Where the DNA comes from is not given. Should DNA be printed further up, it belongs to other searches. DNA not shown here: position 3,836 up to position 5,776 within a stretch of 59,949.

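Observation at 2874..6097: Coupled opine-dehydrogenase-like gene and fused B12-domain/mutase-barrel-like gene with CxHxxG, abutting an Lrp/AsnC regulator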

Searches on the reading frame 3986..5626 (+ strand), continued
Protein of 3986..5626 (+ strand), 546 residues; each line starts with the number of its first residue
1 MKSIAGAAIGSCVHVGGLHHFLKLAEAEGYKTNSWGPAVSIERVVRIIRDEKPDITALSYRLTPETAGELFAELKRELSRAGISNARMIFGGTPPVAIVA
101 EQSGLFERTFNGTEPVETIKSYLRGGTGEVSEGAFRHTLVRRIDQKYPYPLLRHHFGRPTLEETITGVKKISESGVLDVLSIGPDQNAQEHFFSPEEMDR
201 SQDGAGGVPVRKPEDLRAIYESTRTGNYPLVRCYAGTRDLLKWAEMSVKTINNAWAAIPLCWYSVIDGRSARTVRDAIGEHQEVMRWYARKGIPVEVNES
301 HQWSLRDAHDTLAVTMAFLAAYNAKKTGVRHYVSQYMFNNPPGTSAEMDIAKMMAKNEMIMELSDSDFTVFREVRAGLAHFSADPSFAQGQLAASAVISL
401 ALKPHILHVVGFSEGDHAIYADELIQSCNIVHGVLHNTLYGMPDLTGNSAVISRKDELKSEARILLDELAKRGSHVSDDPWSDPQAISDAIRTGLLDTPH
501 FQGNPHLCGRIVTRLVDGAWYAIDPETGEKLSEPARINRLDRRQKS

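Call 18: predict_structure(alignment_id=A1)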
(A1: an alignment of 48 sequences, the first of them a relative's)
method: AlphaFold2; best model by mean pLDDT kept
length: 546 residues; sequences in the alignment: 48
mean_pLDDT: 82.7   pTM: 0.72
mean pLDDT of the five models: 82.7, 82.3, 82.1, 81.2, 79.6
residues with pLDDT >= 90: 217; 70-90: 226; 50-70: 94; < 50: 9
segments of 3 or more residues with pLDDT < 50: 127-130
pLDDT, mean of each block of 10 residues (from residue 1): 88 83 80 90 93 92 88 95 88 90 91 81 61 75 86 86 91 87 62 56 54 89 86 77 90 84 63 84 93 83 63 90 95 81 75 92 95 76 80 86 89 68 89 74 74 94 96 94 92 80 67 84 88 90 66
secondary structure, 60 per line:
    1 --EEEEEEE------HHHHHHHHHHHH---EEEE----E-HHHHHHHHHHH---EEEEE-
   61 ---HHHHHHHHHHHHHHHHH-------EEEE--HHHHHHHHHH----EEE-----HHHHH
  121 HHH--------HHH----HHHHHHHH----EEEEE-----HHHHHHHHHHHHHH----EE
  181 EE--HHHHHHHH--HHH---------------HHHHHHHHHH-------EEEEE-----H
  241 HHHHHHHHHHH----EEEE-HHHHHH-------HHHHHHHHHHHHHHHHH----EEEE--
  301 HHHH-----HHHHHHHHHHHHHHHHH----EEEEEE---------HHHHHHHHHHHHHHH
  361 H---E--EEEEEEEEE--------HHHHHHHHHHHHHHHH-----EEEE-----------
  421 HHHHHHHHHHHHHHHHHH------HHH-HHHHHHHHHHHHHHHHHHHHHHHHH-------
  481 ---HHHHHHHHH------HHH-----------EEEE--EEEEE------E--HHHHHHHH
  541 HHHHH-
elements in order: E3-9 H16-27 E31-34 H41-51 E55-59 H64-80 E88-91 H94-103 E108-110 H116-123 H139-146 E151-155 H161-174 E179-182 H185-192 H213-222 E230-234 H240-251 E256-259 H261-266 H274-290 E295-298 H301-304 H310-326 E331-336 H346-361 E368-376 H385-400 E406-409 H421-438 H449-473 H484-492 E513-516 E519-523 H533-545
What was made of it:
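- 3986..5626 (+): 546-aa fused B12-binding domain plus glutamate-mutase-E-like barrel protein. AF2 model with pLDDT 82.7 (call 18).
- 3986..4330 (+): N-terminal B12-binding Rossmann domain (aa 1-115), with no helical cap in front of it. The first strand starts at residue 3 (call 18).
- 4424..5626 (+): GlmE-like TIM barrel and C-terminal region (aa 147-546). Eight beta-strands lie at 151-409 (call 18).
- There is no helical cap domain in front of the Rossmann fold (call 18).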

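Call 20: fold_search(model_id=the predicted structure, library=pdb)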
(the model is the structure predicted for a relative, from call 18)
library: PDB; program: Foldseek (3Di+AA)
matches with E <= 10: 1598; with E <= 0.001: 108
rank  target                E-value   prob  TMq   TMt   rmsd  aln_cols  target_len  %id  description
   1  1cb7_B                2.4e-15  1.00  0.56  0.63   6.8       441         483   16  GLUTAMATE MUTASE FROM CLOSTRIDIUM COCHLEARIUM RECONSTITUTED WITH METHYL-COBALAMIN (released 2000-02-28)
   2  6h9e_B                2.7e-15  1.00  0.56  0.62   6.9       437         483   17  Structure of glutamate mutase reconstituted with homo-coenzyme B12 (released 2019-08-14)
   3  3kow_B                1.3e-09  1.00  0.49  0.38  13.8       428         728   14  Crystal Structure of ornithine 4,5 aminomutase backsoaked complex (released 2010-01-26)
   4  3kow_A                1.9e-09  1.00  0.47  0.36   4.9       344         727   15  Crystal Structure of ornithine 4,5 aminomutase backsoaked complex (released 2010-01-26)
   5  3kp0_A                2.3e-09  1.00  0.50  0.47  13.4       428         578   15  Crystal Structure of ORNITHINE 4,5 AMINOMUTASE in complex with 2,4-diaminobutyrate (DAB) (Aerobic) (released 2010-01-26)
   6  3kp1_A                6.7e-09  1.00  0.48  0.37  14.6       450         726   13  Crystal structure of ornithine 4,5 aminomutase (Resting State) (released 2010-01-26)
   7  9q1a_C                9.2e-09  1.00  0.46  0.49  22.1       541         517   11  Open state of lysine 5,6-aminomutase from Thermoanaerobacter tengcongensis (released 2025-09-03)
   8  8t0v_A                1.2e-08  1.00  0.47  0.49  25.5       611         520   12  Closed state of lysine 5,6-aminomutase from Thermoanaerobacter tengcongensis (released 2024-07-03)
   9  1xrs_A                4.1e-08  1.00  0.50  0.52  22.4       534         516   12  Crystal structure of Lysine 5,6-Aminomutase in complex with PLP, cobalamin, and 5'-deoxyadenosine (released 2004-11-09)
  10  8gju_L                1.8e-06  1.00  0.45  0.37  15.7       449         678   14  Crystal structure of human methylmalonyl-CoA mutase (MMUT) in complex with methylmalonic acidemia type A protein (MMAA (released 2023-08-09)
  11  4req_A                5.2e-06  1.00  0.44  0.34  14.2       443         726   12  Methylmalonyl-COA Mutase substrate complex (released 1999-01-13)
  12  8gju_H                6.9e-06  1.00  0.44  0.36  15.7       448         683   14  Crystal structure of human methylmalonyl-CoA mutase (MMUT) in complex with methylmalonic acidemia type A protein (MMAA (released 2023-08-09)
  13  8gju_K                7.2e-06  1.00  0.43  0.35  14.8       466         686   13  Crystal structure of human methylmalonyl-CoA mutase (MMUT) in complex with methylmalonic acidemia type A protein (MMAA (released 2023-08-09)
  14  5req_A                1.3e-05  1.00  0.44  0.34   7.2       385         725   14  Methylmalonyl-COA MUTASE, Y89F Mutant, substrate complex (released 1998-08-12)
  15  4r3u_B                1.3e-05  1.00  0.41  0.41  19.3       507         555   14  Crystal structure of 2-Hydroxyisobutyryl-CoA Mutase (released 2015-03-11)
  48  1y80                  9.9e-05  1.00  0.20  0.81   2.6       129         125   20  Structure of a corrinoid (factor IIIm)-binding protein from Moorella thermoacetica (released 2005-01-25)
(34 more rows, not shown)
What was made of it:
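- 3986..5626 (+): Foldseek top hits are 1cb7_B/6h9e_B (E 2.4e-15), then ornithine and lysine aminomutases and methylmalonyl-CoA mutase (call 20).
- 3986..4330 (+): Foldseek matches GlmS 1i9c_A and HcmB 4r3u_D (call 20).
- On Adenosylcobalamin glutamate mutase (GlmS+GlmE): Foldseek matches GlmS 1i9c_A with TM 0.74 (call 20).
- GlmE is the best structural match (call 20). Identity to GlmE is about 17% (call 20). The aminomutases are the second-best structural matches (E 1e-9 to 4e-8, call 20). The match to GlmE is a million-fold better in E-value (call 20).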

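Call 21: search_protein_representatives(protein=window:3986-5626:+)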
Query: 546 residues. Proteins with E-value up to 0.001 (for the whole library): 709; up to 1e-10: 425; up to 1e-30: 152. The best 150 are listed.
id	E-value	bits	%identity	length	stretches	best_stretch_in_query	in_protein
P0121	1.3e-185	634.4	53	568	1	4-540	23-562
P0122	1.5e-183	627.6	52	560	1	3-540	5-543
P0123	3.4e-177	606.6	50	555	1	2-543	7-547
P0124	1.2e-169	581.7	50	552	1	4-540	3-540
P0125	1.6e-156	538.4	48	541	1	4-538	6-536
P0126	1.1e-155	535.6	50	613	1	2-538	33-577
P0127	1.1e-151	522.4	47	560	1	5-542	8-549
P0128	7.7e-150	516.3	47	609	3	137-366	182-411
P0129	4.7e-146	503.9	45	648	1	3-540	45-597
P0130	7.1e-146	503.2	46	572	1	2-528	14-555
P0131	1.4e-135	469.3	40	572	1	5-539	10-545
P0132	1.4e-133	462.7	42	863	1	2-520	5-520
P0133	4.0e-132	457.9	41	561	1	1-541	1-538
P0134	1.8e-130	452.4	40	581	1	4-540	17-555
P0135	4.5e-130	451.1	45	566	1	4-539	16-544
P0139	4.8e-122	424.6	41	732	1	4-540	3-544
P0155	2.0e-72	260.9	37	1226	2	116-475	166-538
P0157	3.3e-71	256.8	36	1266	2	148-474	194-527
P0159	5.0e-69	249.7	35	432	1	134-540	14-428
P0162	8.7e-66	238.9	39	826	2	139-474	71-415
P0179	1.5e-57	211.8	34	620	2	147-473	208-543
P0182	3.7e-56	207.2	31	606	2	140-535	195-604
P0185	1.8e-53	198.3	32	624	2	136-541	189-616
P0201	5.2e-46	173.7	37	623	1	150-500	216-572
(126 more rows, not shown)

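Call 23: search_protein_families(library=pfam, proteins=[P0155, P0157, P0162, P0179, P0182, P0185, P0201, P0132, P0139, P0159], max_evalue=0.01)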
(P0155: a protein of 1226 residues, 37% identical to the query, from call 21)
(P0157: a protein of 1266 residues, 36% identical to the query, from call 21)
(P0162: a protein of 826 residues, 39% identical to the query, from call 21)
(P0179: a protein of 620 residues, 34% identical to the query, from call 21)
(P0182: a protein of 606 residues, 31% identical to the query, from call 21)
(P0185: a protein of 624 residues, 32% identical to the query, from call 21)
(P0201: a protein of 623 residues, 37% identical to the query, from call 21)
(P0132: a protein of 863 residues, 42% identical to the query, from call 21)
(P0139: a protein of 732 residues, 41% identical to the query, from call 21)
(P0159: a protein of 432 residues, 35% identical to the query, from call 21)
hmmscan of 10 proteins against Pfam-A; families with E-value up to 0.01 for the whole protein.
P0155 (1226 aa): 2 families
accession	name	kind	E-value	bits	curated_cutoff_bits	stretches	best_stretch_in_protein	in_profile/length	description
PF13941.12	MutL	-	7.2e-76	256.2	27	1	706-1220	1-450/450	MutL protein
PF02310.24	B12-binding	-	1.1e-05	25.7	32.1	1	13-74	2-61/121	B12 binding domain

P0157 (1266 aa): 3 families
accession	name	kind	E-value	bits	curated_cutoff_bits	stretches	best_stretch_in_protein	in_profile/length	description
PF13941.12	MutL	-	2.4e-82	277.5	27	2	679-1009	1-299/450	MutL protein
PF05378.19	Hydant_A_N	-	0.00032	20.9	25.2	0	682-735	4-57/176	Hydantoinase/oxoprolinase N-terminal region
PF02310.24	B12-binding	-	0.0034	17.6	32.1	0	5-104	2-91/121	B12 binding domain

P0162 (826 aa): 1 family
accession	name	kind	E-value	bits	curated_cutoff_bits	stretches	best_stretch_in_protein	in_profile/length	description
PF13941.12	MutL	-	1.7e-55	189.1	27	1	568-810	1-218/450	MutL protein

P0179 (620 aa): 1 family
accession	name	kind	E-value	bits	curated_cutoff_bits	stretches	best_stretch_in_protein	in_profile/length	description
PF02310.24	B12-binding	-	0.0015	18.8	32.1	1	17-78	4-65/121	B12 binding domain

P0182 (606 aa): 1 family
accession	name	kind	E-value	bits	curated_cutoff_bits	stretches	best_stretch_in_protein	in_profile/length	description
PF02310.24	B12-binding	-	4.9e-05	23.6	32.1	1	6-63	2-59/121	B12 binding domain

P0185 (624 aa): 1 family
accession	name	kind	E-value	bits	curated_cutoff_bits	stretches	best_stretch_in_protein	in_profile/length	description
PF02310.24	B12-binding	-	1.3e-06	28.6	32.1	1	4-65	2-63/121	B12 binding domain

P0201 (623 aa): 1 family
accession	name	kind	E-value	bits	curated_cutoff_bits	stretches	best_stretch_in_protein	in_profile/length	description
PF02310.24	B12-binding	-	0.0054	17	32.1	0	13-78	5-59/121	B12 binding domain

P0132 (863 aa): 4 families
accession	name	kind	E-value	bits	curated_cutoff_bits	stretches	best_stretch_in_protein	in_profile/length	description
PF02955.21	GSH-S_ATP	-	1.1e-15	57.9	23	1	705-839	33-170/175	Prokaryotic glutathione synthetase, ATP-grasp domain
PF08443.16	RimK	-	6.4e-09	36.1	21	1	739-851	70-184/188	RimK-like ATP-grasp domain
PF06368.17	Met_asp_mut_E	-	1.5e-06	27.5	26.6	1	153-517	21-383/441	Methylaspartate mutase E chain (MutE)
PF02310.24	B12-binding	-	1.8e-06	28.2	32.1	1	6-103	2-97/121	B12 binding domain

P0139 (732 aa): 2 families
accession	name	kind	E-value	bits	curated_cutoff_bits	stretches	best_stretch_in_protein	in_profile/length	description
PF02310.24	B12-binding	-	7.4e-07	29.5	32.1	1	2-67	2-67/121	B12 binding domain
PF08291.16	Peptidase_M15_3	-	0.00052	20.6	23.2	1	603-679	27-102/108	Peptidase M15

P0159 (432 aa): 0 families
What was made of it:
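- On Adenosylcobalamin glutamate mutase (GlmS+GlmE): Only family member P0132 passes, at 27.5 bits against 26.6 (call 23).
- Family member P0132 passes Pfam Met_asp_mut_E at 27.5 bits against a cut-off of 26.6 (call 23). MutL-fused relatives exist (call 23).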

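Call 26: find_related_loci(query=A2, collection=genome_contigs, flank=8000)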
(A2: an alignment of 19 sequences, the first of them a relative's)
Query A2 (546 aa) in genome_contigs; peptide patterns used: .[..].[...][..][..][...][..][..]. (x = any residue, [..] = any of these).
600 stretches matched a pattern (row limit reached: there are more); 600 encode a relative of the query (tblastn E <= 1e-3); the best 80 are kept; 80 distinct loci.
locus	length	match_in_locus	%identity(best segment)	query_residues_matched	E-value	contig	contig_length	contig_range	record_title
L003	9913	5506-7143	94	1-546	0e+0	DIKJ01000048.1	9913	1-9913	MAG TPA_asm: Bacteroidales bacterium UBA5621 UBA5621_contig_58550, whole genome shotgun sequence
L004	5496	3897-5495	82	1-533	0e+0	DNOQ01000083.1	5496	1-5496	MAG TPA_asm: Bacteroidales bacterium isolate UBA8908 contig_50083, whole genome shotgun sequence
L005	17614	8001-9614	79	1-538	0e+0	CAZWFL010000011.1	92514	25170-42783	MAG TPA_asm: uncultured Rikenellaceae bacterium isolate SRP241326_co4_176 genome assembly, contig: NODE_391_length_92514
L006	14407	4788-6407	79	1-540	0e+0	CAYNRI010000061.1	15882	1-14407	MAG TPA_asm: uncultured Rikenellaceae bacterium isolate SRP192927_co1_597 genome assembly, contig: NODE_7872_length_1588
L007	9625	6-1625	79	1-540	0e+0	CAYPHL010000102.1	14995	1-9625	MAG TPA_asm: uncultured Rikenellaceae bacterium isolate binchicken_co22_232 genome assembly, contig: NODE_4175_length_14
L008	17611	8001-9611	77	1-537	0e+0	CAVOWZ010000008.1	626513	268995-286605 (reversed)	MAG: uncultured Bacteroidales bacterium isolate MFD00032.bin.2.42 genome assembly, contig: contig_22865, whole genome sh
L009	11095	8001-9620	76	1-540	0e+0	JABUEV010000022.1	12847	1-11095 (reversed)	MAG: Bacteroidales bacterium isolate Ch23 NODE_3914_length_12847_cov_2.73538_ID_8694411, whole genome shotgun sequence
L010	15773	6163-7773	77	1-537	0e+0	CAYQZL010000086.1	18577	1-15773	MAG TPA_asm: uncultured Rikenellaceae bacterium isolate binchicken_co43_356 genome assembly, contig: NODE_5347_length_18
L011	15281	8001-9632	76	1-544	0e+0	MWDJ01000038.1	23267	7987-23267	MAG: Bacteroidetes bacterium ADurb.Bin145 BWX96_contig000038, whole genome shotgun sequence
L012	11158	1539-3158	75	1-540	0e+0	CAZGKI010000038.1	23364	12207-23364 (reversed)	MAG TPA_asm: uncultured Rikenellaceae bacterium isolate binchicken_co81_450 genome assembly, contig: NODE_2821_length_23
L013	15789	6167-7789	75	1-541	0e+0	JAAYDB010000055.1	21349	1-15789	MAG: Bacteroidetes bacterium isolate AS06rmzACSIP_518 122433_AS06, whole genome shotgun sequence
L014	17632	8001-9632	76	1-544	0e+0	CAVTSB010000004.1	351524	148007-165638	MAG: uncultured Bacteroidales bacterium isolate MFD00905.bin.1.144 genome assembly, contig: contig_28716, whole genome s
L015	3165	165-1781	74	1-539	0e+0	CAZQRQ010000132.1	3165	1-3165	MAG TPA_asm: uncultured Rikenellaceae bacterium isolate binchicken_co129_174 genome assembly, contig: NODE_123024_length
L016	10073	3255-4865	76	1-537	0e+0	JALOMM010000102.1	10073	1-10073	MAG: Bacteroidales bacterium isolate Prado051 scaffold_23022, whole genome shotgun sequence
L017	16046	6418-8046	73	1-543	0e+0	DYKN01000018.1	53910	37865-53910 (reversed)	MAG TPA_asm: Rikenella microfusus isolate SulCav_AS07-7_39_23 SulCav_AS07_7_499_length_53910_cov_13_169511, whole genome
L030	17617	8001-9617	64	1-540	0e+0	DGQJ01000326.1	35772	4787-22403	MAG TPA_asm: Bacteroidales bacterium UBA4417 UBA4417_contig_5673, whole genome shotgun sequence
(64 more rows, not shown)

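Call 58: search_solved_structures(query=L030:9662-11005:+, max_evalue=0.001)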
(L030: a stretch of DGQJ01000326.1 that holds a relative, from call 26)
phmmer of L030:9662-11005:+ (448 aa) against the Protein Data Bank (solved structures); distinct sequences matched with E-value up to 0.001: 7.
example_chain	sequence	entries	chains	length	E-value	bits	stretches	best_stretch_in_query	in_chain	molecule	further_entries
1ct9_A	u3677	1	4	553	1.2e-46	163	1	80-434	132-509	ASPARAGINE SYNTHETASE B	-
6gq3_A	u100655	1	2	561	1.6e-42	149.4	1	151-440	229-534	Asparagine synthetase [glutamine-hydrolyzing]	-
8sue_A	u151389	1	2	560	1.6e-42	149.4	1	151-440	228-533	Asparagine synthetase [glutamine-hydrolyzing]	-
9b6c_A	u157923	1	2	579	1.8e-42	149.3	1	151-440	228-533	Asparagine synthetase [glutamine-hydrolyzing]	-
7ylz_A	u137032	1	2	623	9.1e-19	71.2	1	121-325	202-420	hydroxyamidotransferase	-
1jgt_A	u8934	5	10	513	1.9e-18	70.1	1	155-387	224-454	BETA-LACTAM SYNTHETASE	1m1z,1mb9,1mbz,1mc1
1q15_A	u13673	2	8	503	4.1e-13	52.5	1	171-391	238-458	CarA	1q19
